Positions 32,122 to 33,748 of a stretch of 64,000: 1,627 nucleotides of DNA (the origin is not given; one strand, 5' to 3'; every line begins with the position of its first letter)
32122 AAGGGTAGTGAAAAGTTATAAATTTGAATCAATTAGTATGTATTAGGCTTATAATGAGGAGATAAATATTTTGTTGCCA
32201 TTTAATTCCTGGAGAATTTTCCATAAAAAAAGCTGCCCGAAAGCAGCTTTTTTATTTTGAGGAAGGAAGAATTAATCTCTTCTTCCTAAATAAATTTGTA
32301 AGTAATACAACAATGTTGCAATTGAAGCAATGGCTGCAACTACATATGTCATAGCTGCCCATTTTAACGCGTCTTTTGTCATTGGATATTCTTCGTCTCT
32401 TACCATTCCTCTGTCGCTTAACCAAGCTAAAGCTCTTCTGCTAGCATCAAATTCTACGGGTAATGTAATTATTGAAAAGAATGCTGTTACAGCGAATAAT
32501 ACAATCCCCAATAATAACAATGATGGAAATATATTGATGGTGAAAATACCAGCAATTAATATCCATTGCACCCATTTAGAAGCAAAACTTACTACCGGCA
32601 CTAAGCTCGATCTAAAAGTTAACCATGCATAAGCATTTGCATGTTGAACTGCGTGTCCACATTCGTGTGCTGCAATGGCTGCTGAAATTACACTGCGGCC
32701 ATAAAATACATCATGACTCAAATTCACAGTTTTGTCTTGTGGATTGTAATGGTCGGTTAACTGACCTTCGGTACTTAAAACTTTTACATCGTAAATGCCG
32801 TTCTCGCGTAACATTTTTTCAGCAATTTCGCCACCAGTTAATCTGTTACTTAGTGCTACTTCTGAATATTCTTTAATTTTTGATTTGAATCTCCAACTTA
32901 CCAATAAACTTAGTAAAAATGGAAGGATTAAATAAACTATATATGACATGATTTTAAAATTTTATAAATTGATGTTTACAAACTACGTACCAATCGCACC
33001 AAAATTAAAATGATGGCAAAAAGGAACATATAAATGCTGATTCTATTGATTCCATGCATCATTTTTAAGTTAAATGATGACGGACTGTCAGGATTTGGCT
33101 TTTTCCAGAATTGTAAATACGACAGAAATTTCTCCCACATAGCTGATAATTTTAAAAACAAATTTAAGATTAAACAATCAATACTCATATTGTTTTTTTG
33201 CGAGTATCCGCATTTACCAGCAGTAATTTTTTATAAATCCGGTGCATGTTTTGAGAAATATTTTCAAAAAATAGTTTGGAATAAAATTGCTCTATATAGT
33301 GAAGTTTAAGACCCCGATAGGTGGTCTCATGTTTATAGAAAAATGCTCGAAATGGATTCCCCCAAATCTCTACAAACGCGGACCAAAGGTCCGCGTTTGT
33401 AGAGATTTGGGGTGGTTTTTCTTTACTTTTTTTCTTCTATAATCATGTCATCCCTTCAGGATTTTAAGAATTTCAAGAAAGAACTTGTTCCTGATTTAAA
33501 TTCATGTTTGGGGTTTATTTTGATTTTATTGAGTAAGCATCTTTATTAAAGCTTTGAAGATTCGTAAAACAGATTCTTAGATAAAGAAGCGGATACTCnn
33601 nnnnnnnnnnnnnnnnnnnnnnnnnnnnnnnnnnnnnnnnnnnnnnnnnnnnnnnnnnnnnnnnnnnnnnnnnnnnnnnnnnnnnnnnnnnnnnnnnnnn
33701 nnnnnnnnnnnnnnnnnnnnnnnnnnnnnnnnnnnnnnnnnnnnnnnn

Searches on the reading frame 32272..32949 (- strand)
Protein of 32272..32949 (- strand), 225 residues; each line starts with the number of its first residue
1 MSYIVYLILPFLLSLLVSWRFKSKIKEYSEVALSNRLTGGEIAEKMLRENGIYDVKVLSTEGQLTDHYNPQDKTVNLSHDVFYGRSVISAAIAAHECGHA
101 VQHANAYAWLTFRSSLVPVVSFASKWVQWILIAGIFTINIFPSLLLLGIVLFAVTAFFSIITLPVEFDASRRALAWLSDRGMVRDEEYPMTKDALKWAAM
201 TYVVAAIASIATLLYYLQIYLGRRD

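Call 13: search_protein_families(library=pfam, proteins=[window:32272-32949:-])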
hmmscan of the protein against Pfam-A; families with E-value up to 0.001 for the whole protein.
window:32272-32949:- (225 aa): 1 family
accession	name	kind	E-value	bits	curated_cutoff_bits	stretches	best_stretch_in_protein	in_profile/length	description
PF04298.18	Zn_peptidase_2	-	1.8e-87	292.9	27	1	3-219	1-216/218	Putative neutral zinc metallopeptidase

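Call 47: find_encoding_contigs(protein=window:32272-32949:-, flank=2000, max_places=10)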
Protein window:32272-32949:- (225 aa): 1 contig read that carries it; 1 place shown.
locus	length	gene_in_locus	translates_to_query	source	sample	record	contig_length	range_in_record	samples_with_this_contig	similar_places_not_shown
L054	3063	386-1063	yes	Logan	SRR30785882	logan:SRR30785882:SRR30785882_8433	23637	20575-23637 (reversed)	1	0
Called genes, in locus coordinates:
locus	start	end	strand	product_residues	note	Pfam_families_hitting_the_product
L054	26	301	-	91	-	-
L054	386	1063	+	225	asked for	PF04298:Zn_peptidase_2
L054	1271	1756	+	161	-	PF04542:Sigma70_r2, PF08281:Sigma70_r4_2, PF04545:Sigma70_r4 (weak)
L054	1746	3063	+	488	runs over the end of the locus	PF18962:Por_Secre_tail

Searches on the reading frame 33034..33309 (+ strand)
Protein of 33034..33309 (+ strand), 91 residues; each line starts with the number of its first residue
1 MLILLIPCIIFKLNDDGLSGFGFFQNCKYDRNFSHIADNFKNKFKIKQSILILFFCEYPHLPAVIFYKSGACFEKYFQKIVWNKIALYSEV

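Call 13: search_protein_families(library=pfam, proteins=[window:33034-33309:+])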
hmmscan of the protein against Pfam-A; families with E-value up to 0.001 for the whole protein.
window:33034-33309:+ (91 aa): 0 families

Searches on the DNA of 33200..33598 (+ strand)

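Call 77: search_dna_similar(query=window:33200-33598:+, collection=plasmids, mode=distant, max_evalue=0.001, max_rows=10)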
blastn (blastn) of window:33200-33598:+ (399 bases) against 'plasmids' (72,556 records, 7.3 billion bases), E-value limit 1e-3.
No match.

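Call 78: search_dna_similar(query=window:33200-33598:+, collection=phages, mode=distant, max_evalue=0.001, max_rows=10)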
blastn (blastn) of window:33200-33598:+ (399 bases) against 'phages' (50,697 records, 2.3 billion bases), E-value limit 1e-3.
No match.
